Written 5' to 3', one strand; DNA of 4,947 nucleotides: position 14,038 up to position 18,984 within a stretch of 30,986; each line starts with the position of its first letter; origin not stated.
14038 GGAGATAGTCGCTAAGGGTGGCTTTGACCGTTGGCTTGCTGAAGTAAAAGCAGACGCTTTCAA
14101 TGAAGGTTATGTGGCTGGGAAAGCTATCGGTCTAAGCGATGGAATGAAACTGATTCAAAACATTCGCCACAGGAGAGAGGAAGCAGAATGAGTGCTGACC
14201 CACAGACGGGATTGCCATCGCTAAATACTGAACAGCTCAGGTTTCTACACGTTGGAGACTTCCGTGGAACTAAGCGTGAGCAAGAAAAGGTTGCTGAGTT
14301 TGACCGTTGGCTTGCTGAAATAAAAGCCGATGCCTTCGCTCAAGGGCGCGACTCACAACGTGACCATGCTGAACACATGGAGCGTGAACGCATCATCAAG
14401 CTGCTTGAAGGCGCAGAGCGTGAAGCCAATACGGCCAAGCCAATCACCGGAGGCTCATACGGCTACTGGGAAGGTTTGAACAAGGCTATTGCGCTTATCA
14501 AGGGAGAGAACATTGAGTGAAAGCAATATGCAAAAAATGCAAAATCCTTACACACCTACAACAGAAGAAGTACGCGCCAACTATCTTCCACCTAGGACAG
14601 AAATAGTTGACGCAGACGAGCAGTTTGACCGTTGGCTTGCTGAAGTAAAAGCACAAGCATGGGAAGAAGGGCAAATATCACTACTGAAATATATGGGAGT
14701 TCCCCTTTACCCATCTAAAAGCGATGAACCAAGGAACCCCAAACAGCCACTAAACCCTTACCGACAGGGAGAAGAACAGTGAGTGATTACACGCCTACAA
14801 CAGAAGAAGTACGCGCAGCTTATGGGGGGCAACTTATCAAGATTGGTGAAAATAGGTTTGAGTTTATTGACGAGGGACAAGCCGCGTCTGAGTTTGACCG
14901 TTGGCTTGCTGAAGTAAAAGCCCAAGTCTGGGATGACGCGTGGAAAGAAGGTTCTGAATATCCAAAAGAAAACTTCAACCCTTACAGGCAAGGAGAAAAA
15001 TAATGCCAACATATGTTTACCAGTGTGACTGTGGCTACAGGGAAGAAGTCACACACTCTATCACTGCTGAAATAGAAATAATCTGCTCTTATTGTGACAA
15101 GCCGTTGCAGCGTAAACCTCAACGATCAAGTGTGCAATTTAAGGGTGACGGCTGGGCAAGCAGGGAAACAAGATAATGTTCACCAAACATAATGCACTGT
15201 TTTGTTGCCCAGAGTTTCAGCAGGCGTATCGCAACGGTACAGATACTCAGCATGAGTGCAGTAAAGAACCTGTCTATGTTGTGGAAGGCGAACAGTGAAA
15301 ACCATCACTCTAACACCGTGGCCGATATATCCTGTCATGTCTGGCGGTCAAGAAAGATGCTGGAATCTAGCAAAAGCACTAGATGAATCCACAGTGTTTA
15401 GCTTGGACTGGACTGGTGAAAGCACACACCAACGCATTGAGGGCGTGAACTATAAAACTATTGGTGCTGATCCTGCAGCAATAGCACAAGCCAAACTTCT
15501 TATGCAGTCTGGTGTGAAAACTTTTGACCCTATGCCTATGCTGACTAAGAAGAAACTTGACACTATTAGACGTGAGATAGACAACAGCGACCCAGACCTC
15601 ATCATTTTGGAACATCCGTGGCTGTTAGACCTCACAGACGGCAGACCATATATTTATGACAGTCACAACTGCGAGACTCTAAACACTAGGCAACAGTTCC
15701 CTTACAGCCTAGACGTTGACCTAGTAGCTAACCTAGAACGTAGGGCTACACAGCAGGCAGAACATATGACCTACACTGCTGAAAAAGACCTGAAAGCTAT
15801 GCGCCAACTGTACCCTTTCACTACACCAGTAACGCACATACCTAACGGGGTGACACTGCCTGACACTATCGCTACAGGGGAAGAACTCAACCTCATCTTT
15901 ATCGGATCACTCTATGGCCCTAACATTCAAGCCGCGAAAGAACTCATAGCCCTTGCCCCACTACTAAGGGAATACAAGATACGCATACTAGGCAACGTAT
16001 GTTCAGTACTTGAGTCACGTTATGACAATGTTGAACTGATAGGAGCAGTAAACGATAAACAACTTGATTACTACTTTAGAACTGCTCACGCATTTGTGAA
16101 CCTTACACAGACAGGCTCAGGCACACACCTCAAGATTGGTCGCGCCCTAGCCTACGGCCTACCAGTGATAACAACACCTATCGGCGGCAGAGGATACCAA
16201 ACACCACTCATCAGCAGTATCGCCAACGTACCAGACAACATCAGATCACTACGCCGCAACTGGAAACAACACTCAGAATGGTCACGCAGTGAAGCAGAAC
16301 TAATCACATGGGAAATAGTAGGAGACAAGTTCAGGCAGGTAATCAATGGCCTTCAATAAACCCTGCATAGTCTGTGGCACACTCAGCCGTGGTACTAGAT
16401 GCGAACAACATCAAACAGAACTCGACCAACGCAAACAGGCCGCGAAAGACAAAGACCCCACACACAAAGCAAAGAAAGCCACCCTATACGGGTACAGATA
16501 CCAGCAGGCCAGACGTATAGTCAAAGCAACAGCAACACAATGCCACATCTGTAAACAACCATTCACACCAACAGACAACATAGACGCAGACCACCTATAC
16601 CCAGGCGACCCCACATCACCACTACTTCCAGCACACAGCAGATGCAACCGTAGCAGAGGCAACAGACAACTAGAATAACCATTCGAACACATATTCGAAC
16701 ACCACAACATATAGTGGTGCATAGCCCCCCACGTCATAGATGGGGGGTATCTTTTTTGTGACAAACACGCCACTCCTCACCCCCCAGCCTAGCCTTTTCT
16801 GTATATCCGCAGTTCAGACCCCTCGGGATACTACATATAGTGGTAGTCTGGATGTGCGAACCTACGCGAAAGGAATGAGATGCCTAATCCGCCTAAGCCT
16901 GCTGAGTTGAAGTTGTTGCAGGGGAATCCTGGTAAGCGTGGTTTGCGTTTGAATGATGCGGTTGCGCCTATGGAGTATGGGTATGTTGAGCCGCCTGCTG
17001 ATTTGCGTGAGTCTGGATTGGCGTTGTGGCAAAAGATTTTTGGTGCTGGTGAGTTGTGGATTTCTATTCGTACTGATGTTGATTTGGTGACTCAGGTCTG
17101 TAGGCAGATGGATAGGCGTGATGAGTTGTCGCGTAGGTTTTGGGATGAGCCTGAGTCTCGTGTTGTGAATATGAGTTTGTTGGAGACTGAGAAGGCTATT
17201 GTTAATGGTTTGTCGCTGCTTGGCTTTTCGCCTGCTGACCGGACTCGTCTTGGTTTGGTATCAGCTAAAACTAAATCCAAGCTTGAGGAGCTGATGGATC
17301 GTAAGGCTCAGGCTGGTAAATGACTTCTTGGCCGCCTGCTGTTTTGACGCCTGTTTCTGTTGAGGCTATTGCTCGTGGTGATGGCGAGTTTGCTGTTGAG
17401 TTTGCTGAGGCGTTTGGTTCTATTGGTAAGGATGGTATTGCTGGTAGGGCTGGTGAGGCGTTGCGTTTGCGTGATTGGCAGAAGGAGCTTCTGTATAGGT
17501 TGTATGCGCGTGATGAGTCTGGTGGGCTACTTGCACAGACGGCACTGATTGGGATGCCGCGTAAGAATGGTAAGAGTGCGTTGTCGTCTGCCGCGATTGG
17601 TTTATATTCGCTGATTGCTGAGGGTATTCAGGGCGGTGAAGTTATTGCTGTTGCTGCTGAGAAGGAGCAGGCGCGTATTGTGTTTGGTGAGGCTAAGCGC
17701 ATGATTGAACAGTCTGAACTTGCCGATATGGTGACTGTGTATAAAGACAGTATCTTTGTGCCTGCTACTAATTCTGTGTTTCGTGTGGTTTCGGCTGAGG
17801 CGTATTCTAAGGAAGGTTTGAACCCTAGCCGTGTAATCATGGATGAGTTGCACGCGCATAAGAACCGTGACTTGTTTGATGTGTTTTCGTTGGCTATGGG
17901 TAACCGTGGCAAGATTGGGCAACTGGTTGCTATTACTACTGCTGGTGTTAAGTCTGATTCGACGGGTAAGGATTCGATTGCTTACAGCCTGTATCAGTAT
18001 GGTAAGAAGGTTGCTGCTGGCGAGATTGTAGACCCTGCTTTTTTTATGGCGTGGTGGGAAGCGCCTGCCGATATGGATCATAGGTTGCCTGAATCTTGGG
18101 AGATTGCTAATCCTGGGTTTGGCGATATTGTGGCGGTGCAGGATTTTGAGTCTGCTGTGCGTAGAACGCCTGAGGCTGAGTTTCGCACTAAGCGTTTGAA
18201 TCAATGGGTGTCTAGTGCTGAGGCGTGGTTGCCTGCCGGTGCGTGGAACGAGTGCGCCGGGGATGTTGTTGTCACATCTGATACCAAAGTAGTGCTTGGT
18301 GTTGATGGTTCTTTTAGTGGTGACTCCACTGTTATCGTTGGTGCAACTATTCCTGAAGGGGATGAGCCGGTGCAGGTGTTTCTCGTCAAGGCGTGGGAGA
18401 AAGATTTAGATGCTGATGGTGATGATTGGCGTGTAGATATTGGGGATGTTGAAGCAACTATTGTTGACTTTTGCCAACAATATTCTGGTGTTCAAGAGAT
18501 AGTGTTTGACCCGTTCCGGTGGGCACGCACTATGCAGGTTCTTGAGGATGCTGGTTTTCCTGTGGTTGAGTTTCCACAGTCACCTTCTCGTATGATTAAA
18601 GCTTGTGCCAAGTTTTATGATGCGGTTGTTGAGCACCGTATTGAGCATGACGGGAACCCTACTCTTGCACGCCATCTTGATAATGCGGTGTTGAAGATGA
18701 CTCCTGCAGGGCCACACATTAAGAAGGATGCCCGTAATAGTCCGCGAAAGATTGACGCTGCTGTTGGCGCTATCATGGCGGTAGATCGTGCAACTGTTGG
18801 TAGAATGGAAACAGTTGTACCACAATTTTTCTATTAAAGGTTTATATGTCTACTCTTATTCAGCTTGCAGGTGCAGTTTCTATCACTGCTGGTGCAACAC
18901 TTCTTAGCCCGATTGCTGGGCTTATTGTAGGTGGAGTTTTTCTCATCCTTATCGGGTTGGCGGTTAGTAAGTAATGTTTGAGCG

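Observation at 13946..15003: Array of four tandem FDRWLAE paralogs with nucleotide-identical cores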

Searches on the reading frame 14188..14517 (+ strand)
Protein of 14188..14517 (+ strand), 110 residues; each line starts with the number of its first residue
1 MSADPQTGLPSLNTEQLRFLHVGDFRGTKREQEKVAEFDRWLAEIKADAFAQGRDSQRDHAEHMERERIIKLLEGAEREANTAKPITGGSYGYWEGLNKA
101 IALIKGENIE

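Call 7: search_protein_families(library=pfam, proteins=[window:14188-14517:+], max_evalue=0.1)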
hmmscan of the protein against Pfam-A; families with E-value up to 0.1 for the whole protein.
window:14188-14517:+ (110 aa): 1 family
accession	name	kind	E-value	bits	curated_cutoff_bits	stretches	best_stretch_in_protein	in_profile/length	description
PF15155.11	MRFAP1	-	0.011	16.7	27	1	15-83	29-99/119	MORF4 family-associated protein1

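Call 8: search_protein_families(library=phrogs, proteins=[window:14188-14517:+], max_evalue=0.1)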
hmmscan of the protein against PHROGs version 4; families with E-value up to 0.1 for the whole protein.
window:14188-14517:+ (110 aa): 2 families
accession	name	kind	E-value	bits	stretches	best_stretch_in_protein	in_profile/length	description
phrog_492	-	unknown function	0.076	14.1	1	30-69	116-150/195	-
phrog_30966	-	unknown function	0.096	13.8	0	22-73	56-105/148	-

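Call 56: search_protein_families(library=ncbifam, proteins=[window:14188-14517:+], max_evalue=0.01)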
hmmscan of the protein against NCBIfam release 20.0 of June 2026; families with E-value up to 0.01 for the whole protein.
window:14188-14517:+ (110 aa): 0 families

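Call 57: search_protein_families(library=padloc, proteins=[window:14188-14517:+], max_evalue=0.01)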
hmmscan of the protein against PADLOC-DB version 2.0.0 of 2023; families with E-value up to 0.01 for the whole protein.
window:14188-14517:+ (110 aa): 0 families

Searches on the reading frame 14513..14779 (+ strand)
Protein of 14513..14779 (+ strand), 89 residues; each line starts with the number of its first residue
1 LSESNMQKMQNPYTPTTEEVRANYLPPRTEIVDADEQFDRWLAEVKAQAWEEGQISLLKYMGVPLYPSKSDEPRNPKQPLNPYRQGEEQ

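Call 7: search_protein_families(library=pfam, proteins=[window:14513-14779:+], max_evalue=0.1)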
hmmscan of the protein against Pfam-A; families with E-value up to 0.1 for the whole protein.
window:14513-14779:+ (89 aa): 0 families

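Call 8: search_protein_families(library=phrogs, proteins=[window:14513-14779:+], max_evalue=0.1)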
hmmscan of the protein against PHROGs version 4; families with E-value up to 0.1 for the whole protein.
window:14513-14779:+ (89 aa): 1 family
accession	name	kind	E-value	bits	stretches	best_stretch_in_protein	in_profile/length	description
phrog_33945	-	unknown function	0.00024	22.1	1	12-47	6-39/160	-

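Call 56: search_protein_families(library=ncbifam, proteins=[window:14513-14779:+], max_evalue=0.01)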
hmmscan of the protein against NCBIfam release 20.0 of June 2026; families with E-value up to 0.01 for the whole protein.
window:14513-14779:+ (89 aa): 0 families

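Call 57: search_protein_families(library=padloc, proteins=[window:14513-14779:+], max_evalue=0.01)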
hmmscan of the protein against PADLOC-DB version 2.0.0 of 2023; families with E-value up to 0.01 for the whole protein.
window:14513-14779:+ (89 aa): 0 families

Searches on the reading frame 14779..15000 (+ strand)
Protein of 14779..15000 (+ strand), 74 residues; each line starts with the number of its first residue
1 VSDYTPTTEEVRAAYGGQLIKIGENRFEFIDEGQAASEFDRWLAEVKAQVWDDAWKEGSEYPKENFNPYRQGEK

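Call 7: search_protein_families(library=pfam, proteins=[window:14779-15000:+], max_evalue=0.1)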
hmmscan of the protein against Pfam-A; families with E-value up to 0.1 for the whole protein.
window:14779-15000:+ (74 aa): 0 families

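Call 8: search_protein_families(library=phrogs, proteins=[window:14779-15000:+], max_evalue=0.1)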
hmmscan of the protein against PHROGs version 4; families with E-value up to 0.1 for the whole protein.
window:14779-15000:+ (74 aa): 1 family
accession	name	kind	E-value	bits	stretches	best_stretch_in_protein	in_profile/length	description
phrog_33945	-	unknown function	0.00075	20.5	1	1-52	4-43/160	-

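Call 15: search_dna_similar(query=window:14779-15000:+, collection=phages, mode=protein, max_evalue=0.01, max_rows=40)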
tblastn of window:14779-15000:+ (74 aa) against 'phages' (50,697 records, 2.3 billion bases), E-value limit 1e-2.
Records with a match: 3; places in all: 3; records where one place covers at least 80% of the query: 2.
Best place of each record, by identity: <60% 3.
By first word of the organism name: Pseudanabaena 1; Microbacterium 1; Glutamicibacter 1.
By host as written in the record: Pseudanabaena sp. 1; Microbacterium paraoxydans NRRL B-14843 1; Glutamicibacter halophytocola 1.
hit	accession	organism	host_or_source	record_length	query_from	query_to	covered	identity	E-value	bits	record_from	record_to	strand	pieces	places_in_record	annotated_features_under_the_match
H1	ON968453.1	Pseudanabaena phage Pan2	Pseudanabaena sp.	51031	1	71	96%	37.5%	9e-7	49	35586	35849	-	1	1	hypothetical protein (x2)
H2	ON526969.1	Microbacterium phage Cassita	Microbacterium paraoxydans NRRL B-14843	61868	1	57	77%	45.8%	5e-5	44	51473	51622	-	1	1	94: hypothetical protein | 95: hypothetical protein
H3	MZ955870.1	Glutamicibacter phage BIM BV-113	Glutamicibacter halophytocola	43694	1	60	81%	36.7%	9e-3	38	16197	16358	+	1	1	hypothetical protein (x2)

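Call 56: search_protein_families(library=ncbifam, proteins=[window:14779-15000:+], max_evalue=0.01)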
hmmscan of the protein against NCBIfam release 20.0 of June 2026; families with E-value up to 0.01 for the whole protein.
window:14779-15000:+ (74 aa): 0 families

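Call 57: search_protein_families(library=padloc, proteins=[window:14779-15000:+], max_evalue=0.01)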
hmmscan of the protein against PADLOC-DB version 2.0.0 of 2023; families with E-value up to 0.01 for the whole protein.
window:14779-15000:+ (74 aa): 0 families

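Call 79: get_annotated_region(hit=H2, flank=2500)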
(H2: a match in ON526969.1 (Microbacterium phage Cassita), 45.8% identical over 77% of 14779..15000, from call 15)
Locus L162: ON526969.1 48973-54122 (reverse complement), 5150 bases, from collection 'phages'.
description: Microbacterium phage Cassita, complete genome.
organism: Microbacterium phage Cassita (NCBI taxid 2926091)
taxonomy: Viruses; Duplodnaviria; Heunggongvirae; Uroviricota; Caudoviricetes
host: Microbacterium paraoxydans NRRL B-14843; source: soil; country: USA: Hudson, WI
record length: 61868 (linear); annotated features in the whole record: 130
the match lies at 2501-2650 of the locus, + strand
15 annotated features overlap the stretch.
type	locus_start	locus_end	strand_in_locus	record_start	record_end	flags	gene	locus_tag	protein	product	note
CDS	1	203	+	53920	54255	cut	103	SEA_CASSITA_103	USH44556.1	hypothetical protein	-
CDS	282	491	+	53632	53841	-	102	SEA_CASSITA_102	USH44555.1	hypothetical protein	-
CDS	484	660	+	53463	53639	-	101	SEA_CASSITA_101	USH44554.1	hypothetical protein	-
CDS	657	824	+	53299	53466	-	100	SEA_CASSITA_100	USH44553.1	hypothetical protein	-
CDS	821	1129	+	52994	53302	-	99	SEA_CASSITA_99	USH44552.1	hypothetical protein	-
CDS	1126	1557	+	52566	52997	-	98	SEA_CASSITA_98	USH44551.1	hypothetical protein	-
CDS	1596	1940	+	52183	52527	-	97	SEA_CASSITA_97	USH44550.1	hypothetical protein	-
CDS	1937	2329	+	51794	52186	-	96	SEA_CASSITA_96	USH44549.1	membrane protein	-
CDS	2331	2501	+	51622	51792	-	95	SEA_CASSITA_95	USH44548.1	hypothetical protein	-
CDS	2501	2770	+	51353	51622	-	94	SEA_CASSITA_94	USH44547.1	hypothetical protein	-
CDS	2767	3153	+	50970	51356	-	93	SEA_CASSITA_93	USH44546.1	hypothetical protein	-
CDS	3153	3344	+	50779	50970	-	92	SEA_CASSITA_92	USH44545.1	membrane protein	-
CDS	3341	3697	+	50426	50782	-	91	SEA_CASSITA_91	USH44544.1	hypothetical protein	-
CDS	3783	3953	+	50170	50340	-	90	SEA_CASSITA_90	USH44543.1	DNA binding protein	-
CDS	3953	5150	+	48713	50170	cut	89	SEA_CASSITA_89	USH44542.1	DNA helicase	-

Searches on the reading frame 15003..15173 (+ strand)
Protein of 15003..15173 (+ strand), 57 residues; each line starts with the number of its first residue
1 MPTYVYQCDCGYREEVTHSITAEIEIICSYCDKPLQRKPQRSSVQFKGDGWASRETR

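Call 7: search_protein_families(library=pfam, proteins=[window:15003-15173:+], max_evalue=0.1)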
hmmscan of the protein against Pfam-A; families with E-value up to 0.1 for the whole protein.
window:15003-15173:+ (57 aa): 1 family
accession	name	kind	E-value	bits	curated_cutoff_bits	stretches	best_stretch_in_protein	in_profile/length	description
PF09723.15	Zn_ribbon_8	-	1.6e-06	28.4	34.4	1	1-37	1-39/41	Zinc ribbon domain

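Call 8: search_protein_families(library=phrogs, proteins=[window:15003-15173:+], max_evalue=0.1)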
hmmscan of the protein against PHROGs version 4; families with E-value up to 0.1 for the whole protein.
window:15003-15173:+ (57 aa): 1 family
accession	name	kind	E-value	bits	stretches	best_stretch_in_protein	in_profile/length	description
phrog_17413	-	unknown function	0.082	13.6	1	26-41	3-19/35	-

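Call 56: search_protein_families(library=ncbifam, proteins=[window:15003-15173:+], max_evalue=0.01)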
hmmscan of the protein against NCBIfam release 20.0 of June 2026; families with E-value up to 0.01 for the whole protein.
window:15003-15173:+ (57 aa): 1 family
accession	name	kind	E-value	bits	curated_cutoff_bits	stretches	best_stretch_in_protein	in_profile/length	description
TIGR02605.1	CxxC_CxxC_SSSS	subfamily_domain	2.5e-07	30.6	31.3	1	1-50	1-52/52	FmdB family zinc ribbon protein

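Call 57: search_protein_families(library=padloc, proteins=[window:15003-15173:+], max_evalue=0.01)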
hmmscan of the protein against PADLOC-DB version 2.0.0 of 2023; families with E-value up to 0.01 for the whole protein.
window:15003-15173:+ (57 aa): 0 families

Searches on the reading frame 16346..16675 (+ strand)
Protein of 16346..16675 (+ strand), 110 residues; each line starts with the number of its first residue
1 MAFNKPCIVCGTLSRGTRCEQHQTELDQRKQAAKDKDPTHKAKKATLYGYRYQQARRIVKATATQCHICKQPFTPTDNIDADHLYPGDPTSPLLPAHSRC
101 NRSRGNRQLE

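Call 7: search_protein_families(library=pfam, proteins=[window:16346-16675:+], max_evalue=0.1)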
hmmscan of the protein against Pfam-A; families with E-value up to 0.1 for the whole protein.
window:16346-16675:+ (110 aa): 2 families
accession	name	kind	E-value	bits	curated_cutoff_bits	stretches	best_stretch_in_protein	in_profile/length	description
PF11290.13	DUF3090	-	0.022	15.1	27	1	52-77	142-167/170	Protein of unknown function (DUF3090)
PF02945.21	Endonuclease_7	-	0.036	14.4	23.6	1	45-84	5-45/82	Recombination endonuclease VII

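Call 8: search_protein_families(library=phrogs, proteins=[window:16346-16675:+], max_evalue=0.1)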
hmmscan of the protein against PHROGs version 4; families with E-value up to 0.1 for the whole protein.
window:16346-16675:+ (110 aa): 10 families
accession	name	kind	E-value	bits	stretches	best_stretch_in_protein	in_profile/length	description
phrog_338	-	DNA, RNA and nucleotide metabolism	8.9e-07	29.6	1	31-108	169-263/340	HNH endonuclease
phrog_1808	-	DNA, RNA and nucleotide metabolism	6.3e-05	24.5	1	41-108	6-88/118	HNH endonuclease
phrog_2914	-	DNA, RNA and nucleotide metabolism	9.3e-05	23.2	1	17-87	49-120/190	endonuclease VII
phrog_5718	-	DNA, RNA and nucleotide metabolism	0.00012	22.2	1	26-108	93-177/394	HNH endonuclease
phrog_1035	-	DNA, RNA and nucleotide metabolism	0.0019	19.1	1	6-109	91-215/271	endonuclease VII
phrog_2633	-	DNA, RNA and nucleotide metabolism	0.0021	19.2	1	15-83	41-102/142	endonuclease VII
phrog_589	-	DNA, RNA and nucleotide metabolism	0.0055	17.5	1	26-85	54-113/179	HNH endonuclease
phrog_2323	-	DNA, RNA and nucleotide metabolism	0.03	15.3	1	33-88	5-60/113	HNH endonuclease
phrog_10000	-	unknown function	0.043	15.2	1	23-71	50-98/128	-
phrog_2118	-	DNA, RNA and nucleotide metabolism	0.071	13.6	1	14-110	127-227/301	HNH endonuclease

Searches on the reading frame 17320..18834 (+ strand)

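Call 41: search_protein_families(library=phrogs, proteins=[window:17320-18834:+], max_evalue=0.001)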
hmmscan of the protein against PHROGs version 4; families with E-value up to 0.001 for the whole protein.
window:17320-18834:+ (505 aa): 6 families
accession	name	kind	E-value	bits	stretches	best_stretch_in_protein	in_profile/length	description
phrog_9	-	head and packaging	4.8e-117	393.8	1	25-495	188-667/812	terminase large subunit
phrog_2699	-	head and packaging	3.4e-38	132.3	2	372-497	175-299/315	terminase large subunit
phrog_4914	-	head and packaging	3.2e-17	63.9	1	44-169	75-210/213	terminase large subunit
phrog_7331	-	head and packaging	5.1e-15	56.1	1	405-492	7-93/113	terminase large subunit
phrog_21277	-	head and packaging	2.5e-06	28.3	1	322-492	15-185/208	terminase large subunit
phrog_37124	-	unknown function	0.00096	20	0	372-423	75-127/143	-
